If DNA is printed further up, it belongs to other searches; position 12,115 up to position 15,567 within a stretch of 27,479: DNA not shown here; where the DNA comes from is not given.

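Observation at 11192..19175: Candidate TolC-independent heteromeric metal-efflux RND system: pseudo-RND, mini-adaptor, active RND and lipoprotein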

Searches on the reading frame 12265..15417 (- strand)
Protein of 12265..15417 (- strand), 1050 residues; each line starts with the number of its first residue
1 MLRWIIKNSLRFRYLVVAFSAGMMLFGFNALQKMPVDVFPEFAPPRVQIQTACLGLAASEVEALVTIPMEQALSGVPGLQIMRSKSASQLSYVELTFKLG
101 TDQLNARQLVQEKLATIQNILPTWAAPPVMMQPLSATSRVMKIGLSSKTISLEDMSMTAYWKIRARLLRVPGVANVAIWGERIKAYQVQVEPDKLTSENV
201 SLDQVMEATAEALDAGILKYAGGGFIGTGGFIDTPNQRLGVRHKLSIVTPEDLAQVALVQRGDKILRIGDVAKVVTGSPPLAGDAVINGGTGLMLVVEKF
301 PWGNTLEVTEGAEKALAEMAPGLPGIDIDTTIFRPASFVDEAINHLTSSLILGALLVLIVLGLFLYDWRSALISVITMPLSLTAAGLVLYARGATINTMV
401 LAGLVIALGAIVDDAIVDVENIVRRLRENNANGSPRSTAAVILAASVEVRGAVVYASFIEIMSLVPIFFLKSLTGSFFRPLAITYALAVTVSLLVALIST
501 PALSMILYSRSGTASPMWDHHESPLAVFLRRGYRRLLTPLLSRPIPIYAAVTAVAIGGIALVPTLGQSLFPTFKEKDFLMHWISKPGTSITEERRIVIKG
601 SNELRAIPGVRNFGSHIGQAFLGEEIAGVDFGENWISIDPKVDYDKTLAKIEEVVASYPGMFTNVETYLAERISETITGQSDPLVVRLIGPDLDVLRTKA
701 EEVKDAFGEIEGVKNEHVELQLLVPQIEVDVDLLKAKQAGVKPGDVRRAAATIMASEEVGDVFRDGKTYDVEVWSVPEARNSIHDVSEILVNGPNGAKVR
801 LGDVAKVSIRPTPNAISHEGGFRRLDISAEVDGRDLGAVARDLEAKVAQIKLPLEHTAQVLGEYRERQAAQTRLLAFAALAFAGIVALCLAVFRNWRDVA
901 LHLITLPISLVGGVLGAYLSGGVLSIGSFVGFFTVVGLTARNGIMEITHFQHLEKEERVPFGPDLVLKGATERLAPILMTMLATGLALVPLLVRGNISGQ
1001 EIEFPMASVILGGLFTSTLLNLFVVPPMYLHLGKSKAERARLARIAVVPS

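Call 4: search_protein_families(library=pfam, proteins=[window:12265-15417:-], max_evalue=0.01)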
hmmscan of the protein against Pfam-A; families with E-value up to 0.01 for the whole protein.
window:12265-15417:- (1050 aa): 2 families
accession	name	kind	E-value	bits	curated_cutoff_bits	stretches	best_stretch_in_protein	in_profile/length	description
PF00873.25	ACR_tran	-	1.5e-202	675.6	28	1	6-1031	2-1019/1021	AcrB/AcrD/AcrF family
PF11804.13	DUF3325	-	0.0081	16.7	26.8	1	875-901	1-27/101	Protein of unknown function (DUF3325)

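Call 5: search_protein_families(library=ncbifam, proteins=[window:12265-15417:-], max_evalue=0.01)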
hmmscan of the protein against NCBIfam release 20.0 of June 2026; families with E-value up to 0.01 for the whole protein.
window:12265-15417:- (1050 aa): 14 families
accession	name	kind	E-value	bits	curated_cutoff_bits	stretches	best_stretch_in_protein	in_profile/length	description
TIGR00914.1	2A0601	subfamily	9.7e-160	533.5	701.45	1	1-1033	1-1036/1051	CusA/CzcA family heavy metal efflux RND transporter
NF033617.1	RND_permease_2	subfamily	1e-145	487.2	1250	1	19-1032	14-1007/1009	multidrug efflux RND transporter permease subunit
NF000282.2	RND_permease_1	subfamily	3.6e-119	399.3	1250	1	20-1032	15-1027/1029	multidrug efflux RND transporter permease subunit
TIGR00915.1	2A0602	subfamily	1.9e-106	357.1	940.35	1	23-1035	19-1031/1050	efflux RND transporter permease subunit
NF007133.0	PRK09579.1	equivalog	1e-87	294.8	1763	1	15-1040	13-1010/1017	multidrug efflux RND transporter permease subunit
NF007131.0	PRK09577.1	equivalog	3.8e-79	266.6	1768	1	21-1035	17-1025/1045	multidrug efflux RND transporter permease subunit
NF007842.1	PRK10555.1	equivalog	1.1e-76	258.6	1854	2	23-507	19-496/1036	multidrug efflux RND transporter permease AcrD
NF000037.1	RND_perm_OqxB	exception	1.2e-71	241.9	2200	2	20-513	18-504/1050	multidrug efflux RND transporter permease subunit OqxB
NF007905.0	PRK10614.1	equivalog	5.7e-71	239.5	1774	1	19-1041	17-1017/1025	multidrug efflux RND transporter permease subunit MdtC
NF007798.0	PRK10503.1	equivalog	6.1e-71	239.3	1584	1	21-1034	28-1024/1040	MdtB/MuxB family multidrug efflux RND transporter permease subunit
NF011706.2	PRK15127.1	equivalog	6.5e-65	219.6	2150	2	23-506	19-495/1049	multidrug efflux RND transporter permease subunit AcrB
TIGR00916.1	2A0604s01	subfamily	4.6e-05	23.1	148.6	1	347-496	91-230/231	SecD/SecF family protein translocase subunit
TIGR00833.1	actII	subfamily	0.00013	20.4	874.7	1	354-564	180-379/910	MMPL family RND transporter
TIGR01129.1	secD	equivalog_domain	0.0085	15.3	244.4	0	341-502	245-395/397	protein translocase subunit SecD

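Call 18: search_solved_structures(query=window:12265-15417:-, max_evalue=1e-20, show_alignments=1)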
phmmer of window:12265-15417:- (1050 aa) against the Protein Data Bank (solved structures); distinct sequences matched with E-value up to 1e-20: 80 (the best 60 are shown).
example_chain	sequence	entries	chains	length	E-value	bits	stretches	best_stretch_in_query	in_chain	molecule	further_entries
4k0e_A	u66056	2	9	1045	9e-102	344.8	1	13-1037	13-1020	Heavy metal cation tricomponent efflux pump ZneA(CzcA-like)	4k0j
3t51_A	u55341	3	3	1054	1.6e-85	291.1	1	1-1030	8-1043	Cation efflux system protein CusA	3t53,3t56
3k07_A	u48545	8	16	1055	1.6e-85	291.1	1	1-1030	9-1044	Cation efflux system protein cusA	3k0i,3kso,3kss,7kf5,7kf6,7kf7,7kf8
3ne5_A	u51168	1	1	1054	4.1e-85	289.7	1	2-1030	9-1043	Cation efflux system protein cusA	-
4dnr_A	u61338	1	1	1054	7.3e-85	288.8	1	1-1030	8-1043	Cation efflux system protein CusA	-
4dop_A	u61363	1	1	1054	1.2e-84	288.1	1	1-1030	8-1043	Cation efflux system protein CusA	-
4dnt_A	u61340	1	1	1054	2.4e-84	287.1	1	1-1030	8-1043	Cation efflux system protein CusA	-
9e9f_B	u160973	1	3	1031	9e-76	258.8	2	20-593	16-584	Efflux pump membrane transporter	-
8z1u_A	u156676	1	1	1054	1.2e-75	258.4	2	20-593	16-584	Efflux pump membrane transporter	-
8zxs_A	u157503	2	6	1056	1.2e-74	255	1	20-1038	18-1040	Efflux pump membrane transporter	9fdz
7cz9_A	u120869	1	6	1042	1.9e-74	254.4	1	20-1035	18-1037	Efflux pump membrane transporter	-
7wlv_A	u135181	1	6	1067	2e-73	251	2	20-587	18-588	Efflux pump membrane transporter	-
8yr0_A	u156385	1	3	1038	2.4e-69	237.5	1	20-1031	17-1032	Cation/multidrug efflux pump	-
6ows_A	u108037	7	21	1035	5.8e-69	236.2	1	21-1031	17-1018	Efflux pump membrane transporter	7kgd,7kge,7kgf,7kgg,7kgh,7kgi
7b8p_A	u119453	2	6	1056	6e-69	236.2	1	21-1032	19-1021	Efflux pump membrane transporter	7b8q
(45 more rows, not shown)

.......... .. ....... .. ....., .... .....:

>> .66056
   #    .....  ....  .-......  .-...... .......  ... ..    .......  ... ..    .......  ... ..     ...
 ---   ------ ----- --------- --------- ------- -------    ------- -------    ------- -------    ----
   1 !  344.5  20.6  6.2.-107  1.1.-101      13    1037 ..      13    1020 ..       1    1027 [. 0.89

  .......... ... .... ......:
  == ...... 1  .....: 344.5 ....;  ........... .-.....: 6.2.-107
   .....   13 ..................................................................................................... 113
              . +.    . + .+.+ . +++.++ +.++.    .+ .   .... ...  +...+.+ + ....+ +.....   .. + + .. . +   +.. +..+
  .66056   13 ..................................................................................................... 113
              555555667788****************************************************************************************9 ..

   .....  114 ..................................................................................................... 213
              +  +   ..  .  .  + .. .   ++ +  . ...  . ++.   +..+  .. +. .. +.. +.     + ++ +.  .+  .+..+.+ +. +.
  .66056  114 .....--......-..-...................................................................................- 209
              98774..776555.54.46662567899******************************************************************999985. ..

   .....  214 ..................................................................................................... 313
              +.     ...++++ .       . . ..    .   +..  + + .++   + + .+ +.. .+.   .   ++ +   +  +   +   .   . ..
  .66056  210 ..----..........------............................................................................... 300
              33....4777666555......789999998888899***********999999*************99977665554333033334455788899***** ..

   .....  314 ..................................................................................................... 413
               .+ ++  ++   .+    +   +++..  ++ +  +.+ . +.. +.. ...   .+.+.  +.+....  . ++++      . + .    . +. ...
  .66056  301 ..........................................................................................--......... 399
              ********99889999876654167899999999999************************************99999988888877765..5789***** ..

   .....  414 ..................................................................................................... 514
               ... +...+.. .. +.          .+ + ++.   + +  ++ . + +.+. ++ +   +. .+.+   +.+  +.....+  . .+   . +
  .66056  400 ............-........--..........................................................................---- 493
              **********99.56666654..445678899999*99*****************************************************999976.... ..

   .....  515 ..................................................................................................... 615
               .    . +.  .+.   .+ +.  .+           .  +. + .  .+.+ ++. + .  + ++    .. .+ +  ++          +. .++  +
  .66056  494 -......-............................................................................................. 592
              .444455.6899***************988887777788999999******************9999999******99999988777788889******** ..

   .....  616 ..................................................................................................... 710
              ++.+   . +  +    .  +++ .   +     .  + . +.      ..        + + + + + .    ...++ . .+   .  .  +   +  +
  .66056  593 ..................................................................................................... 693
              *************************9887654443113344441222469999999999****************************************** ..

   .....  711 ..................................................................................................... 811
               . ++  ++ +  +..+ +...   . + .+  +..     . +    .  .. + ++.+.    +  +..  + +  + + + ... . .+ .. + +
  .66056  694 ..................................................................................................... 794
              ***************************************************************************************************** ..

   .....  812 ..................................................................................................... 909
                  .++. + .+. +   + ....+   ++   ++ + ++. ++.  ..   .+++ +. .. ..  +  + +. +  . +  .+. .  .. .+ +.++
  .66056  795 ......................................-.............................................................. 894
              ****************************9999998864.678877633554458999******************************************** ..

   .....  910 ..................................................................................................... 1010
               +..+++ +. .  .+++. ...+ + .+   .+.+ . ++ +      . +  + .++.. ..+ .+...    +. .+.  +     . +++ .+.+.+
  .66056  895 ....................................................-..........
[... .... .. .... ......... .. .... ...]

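Call 41: search_dna_similar(query=window:12265-15417:-, collection=plasmids, mode=protein, max_rows=25)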
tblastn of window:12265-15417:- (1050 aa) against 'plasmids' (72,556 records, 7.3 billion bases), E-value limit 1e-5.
The search stops at 5000 records and this limit was reached: more records match than are counted here, and every count below describes the 5000 best-scoring records only.
Records with a match: at least 5000; places in all: 8349; records where one place covers at least 80% of the query: 4866.
Best place of each record, by identity: <60% 5000.
By first word of the organism name: Klebsiella 2169; Escherichia 308; Acinetobacter 217; Enterobacter 185; Rhizobium 172; Sinorhizobium 162; Salmonella 147; Ralstonia 144; Pseudomonas 129; Pantoea 77; and 239 more.
By predicted mobility (MOB-suite, as given by PLSDB): conjugative 2214; non-mobilizable 2044; mobilizable 742.
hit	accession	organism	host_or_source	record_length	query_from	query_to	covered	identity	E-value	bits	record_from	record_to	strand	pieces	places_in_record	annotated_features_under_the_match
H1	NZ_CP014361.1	Methylomonas sp. DH-1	cell culture,waste sludge of a brewery ...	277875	1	1041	99%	50.7%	0e+0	932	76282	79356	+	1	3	efflux RND transporter permease subunit | membrane fusion protein MtrC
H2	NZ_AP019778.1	Methylomonas koyamae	-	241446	1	1041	99%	50.5%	0e+0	941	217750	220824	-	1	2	efflux RND transporter permease subunit | membrane fusion protein MtrC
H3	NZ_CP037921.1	Hymenobacter radiodurans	single cell,soil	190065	1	1039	99%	48.3%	0e+0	881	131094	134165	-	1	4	efflux RND transporter permease subunit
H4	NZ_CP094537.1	Hymenobacter monticola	Single cell,a pond on the Huanglong ...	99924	1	1034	98%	48.5%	0e+0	892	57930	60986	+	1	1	efflux RND transporter permease subunit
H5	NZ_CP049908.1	Hymenobacter sp. HDW8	single bacterial strain,Siniperca ...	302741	1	1039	99%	48.2%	0e+0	880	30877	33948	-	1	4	efflux RND transporter permease subunit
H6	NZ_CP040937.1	Hymenobacter sp. DG01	cell culture,water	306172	2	1041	99%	48.0%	0e+0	890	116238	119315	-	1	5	efflux RND transporter permease subunit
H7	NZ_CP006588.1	Hymenobacter sp. APR13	silkworm feces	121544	2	1041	99%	48.0%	0e+0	890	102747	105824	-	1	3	efflux RND transporter permease subunit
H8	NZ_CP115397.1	Hymenobacter yonginensis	whole organism,freshwater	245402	2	1034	98%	48.2%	0e+0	893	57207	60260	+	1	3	efflux RND transporter permease subunit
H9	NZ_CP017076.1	Novosphingobium resinovorum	single cell,soil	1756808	1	1036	99%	47.5%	0e+0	866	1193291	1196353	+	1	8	none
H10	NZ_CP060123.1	Sphingobium yanoikuyae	Cell culture,soil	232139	27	1036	96%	47.4%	0e+0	812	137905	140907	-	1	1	efflux RND transporter permease subunit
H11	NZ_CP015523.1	Sphingomonas sp. NIC1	tobacco,whole organism,leaves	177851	25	1018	95%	47.5%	0e+0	837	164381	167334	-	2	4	none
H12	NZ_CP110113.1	Sphingomonas sp. R1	Solanum lycopersicum,Tomato (Solanum ...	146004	29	1018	94%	47.7%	0e+0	804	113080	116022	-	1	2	efflux RND transporter permease subunit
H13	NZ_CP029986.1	Sphingomonas sp. FARSPH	cell culture,Sf9 cell culture media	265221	27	1018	94%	47.2%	0e+0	809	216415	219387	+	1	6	efflux RND transporter permease subunit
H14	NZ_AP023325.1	Sphingomonas paucimobilis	cell culture,human cell culture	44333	27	1012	94%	47.6%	0e+0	826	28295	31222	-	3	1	none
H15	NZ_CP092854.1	Burkholderia contaminans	water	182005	1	1034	98%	39.8%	0e+0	614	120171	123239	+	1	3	efflux RND transporter permease subunit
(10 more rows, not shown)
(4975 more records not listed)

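Call 42: get_annotated_region(hit=H1, flank=9000)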
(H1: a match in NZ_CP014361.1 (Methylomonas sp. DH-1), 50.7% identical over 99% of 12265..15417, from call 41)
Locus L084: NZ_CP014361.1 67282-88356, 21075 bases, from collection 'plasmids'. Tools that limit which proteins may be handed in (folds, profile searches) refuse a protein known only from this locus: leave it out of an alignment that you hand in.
description: Methylomonas sp. DH-1 plasmid unnamed, complete sequence
organism: Methylomonas sp. DH-1 (NCBI taxid 1727196)
taxonomy: Bacteria; Pseudomonadota; Gammaproteobacteria; Methylococcales; Methylococcaceae; Methylomonas; Methylomonas sp. DH-1
host: -; source: cell culture,waste sludge of a brewery plant; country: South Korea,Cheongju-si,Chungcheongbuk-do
typing (MOB-suite, as given by PLSDB): mobilizable; relaxase MOBH
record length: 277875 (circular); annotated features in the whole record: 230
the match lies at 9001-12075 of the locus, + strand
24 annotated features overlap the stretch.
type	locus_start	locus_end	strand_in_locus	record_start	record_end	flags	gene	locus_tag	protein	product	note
CDS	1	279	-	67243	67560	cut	-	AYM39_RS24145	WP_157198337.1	hypothetical protein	-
CDS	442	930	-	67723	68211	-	-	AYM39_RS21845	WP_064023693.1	putative toxin-antitoxin system toxin component, PIN family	-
CDS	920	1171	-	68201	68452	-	-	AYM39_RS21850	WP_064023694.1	type II toxin-antitoxin system Phd/YefM family antitoxin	-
CDS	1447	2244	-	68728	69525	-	-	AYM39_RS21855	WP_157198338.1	hypothetical protein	-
CDS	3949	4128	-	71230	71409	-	-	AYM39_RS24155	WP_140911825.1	hypothetical protein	-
CDS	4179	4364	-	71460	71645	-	-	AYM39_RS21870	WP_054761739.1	hypothetical protein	-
CDS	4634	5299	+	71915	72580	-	-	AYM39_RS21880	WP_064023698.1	response regulator transcription factor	GO:0000160 - phosphorelay signal transduction system [Evidence IEA]; GO:0006355 - regulation of DNA-templated ...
CDS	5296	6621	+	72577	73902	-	-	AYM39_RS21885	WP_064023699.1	ATP-binding protein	-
CDS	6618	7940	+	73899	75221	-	-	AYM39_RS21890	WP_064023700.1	TolC family protein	GO:0055085 - transmembrane transport [Evidence IEA]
CDS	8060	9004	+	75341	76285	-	-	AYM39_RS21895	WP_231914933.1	membrane fusion protein MtrC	-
CDS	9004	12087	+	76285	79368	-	-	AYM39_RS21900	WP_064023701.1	efflux RND transporter permease subunit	GO:0055085 - transmembrane transport [Evidence IEA]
CDS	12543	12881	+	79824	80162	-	-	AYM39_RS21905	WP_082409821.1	ribbon-helix-helix protein, CopG family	GO:0006355 - regulation of DNA-templated transcription [Evidence IEA]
CDS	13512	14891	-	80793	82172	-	-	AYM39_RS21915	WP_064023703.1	hypothetical protein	-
CDS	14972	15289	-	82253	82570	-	-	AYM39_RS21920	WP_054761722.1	DNA-binding transcriptional regulator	-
CDS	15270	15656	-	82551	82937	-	-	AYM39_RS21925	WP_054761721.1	type II toxin-antitoxin system RelE/ParE family toxin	-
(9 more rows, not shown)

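Call 43: get_annotated_region(hit=H3, flank=9000)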
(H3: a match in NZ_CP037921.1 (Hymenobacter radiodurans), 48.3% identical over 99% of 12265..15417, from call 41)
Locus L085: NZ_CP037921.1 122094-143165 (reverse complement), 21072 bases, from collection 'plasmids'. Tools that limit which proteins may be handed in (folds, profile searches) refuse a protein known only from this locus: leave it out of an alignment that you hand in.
description: Hymenobacter radiodurans strain 17J36-26 plasmid unnamed1, complete sequence
organism: Hymenobacter radiodurans (NCBI taxid 2496028)
taxonomy: Bacteria; Bacteroidota; Cytophagia; Cytophagales; Hymenobacteraceae; Hymenobacter; Hymenobacter radiodurans
host: -; source: single cell,soil; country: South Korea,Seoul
typing (MOB-suite, as given by PLSDB): non-mobilizable
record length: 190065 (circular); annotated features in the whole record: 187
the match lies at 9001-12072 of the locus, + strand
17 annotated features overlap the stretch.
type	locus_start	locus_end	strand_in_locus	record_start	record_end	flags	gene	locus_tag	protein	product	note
CDS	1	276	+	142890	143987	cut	-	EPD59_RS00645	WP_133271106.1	DUF6268 family outer membrane beta-barrel protein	-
CDS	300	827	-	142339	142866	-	-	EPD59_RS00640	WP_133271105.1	hypothetical protein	-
CDS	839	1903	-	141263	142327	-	-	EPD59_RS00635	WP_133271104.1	glycosyltransferase family 39 protein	-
CDS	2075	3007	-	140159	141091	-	-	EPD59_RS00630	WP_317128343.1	NAD-dependent epimerase/dehydratase family protein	-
CDS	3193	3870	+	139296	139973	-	-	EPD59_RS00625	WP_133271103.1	response regulator transcription factor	GO:0000160 - phosphorelay signal transduction system [Evidence IEA]; GO:0006355 - regulation of DNA-templated ...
CDS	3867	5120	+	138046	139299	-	-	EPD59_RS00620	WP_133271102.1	HAMP domain-containing sensor histidine kinase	GO:0007165 - signal transduction [Evidence IEA]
CDS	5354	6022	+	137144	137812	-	-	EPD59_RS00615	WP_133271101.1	lipid-A-disaccharide synthase N-terminal domain-containing protein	-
CDS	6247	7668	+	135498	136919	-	-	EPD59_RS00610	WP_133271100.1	TolC family protein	GO:0055085 - transmembrane transport [Evidence IEA]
CDS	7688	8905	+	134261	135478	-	-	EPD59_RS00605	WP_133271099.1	efflux RND transporter periplasmic adaptor subunit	GO:0006810 - transport [Evidence IEA]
CDS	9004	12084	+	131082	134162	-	-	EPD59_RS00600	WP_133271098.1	efflux RND transporter permease subunit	GO:0055085 - transmembrane transport [Evidence IEA]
CDS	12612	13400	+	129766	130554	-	-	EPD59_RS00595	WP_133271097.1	undecaprenyl-diphosphate phosphatase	-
CDS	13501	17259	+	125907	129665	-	-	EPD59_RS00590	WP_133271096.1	hypothetical protein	-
CDS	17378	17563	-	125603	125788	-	-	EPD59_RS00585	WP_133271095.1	hypothetical protein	-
CDS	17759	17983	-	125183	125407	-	-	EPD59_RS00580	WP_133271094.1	hypothetical protein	-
CDS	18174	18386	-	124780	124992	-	-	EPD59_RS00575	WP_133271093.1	hypothetical protein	-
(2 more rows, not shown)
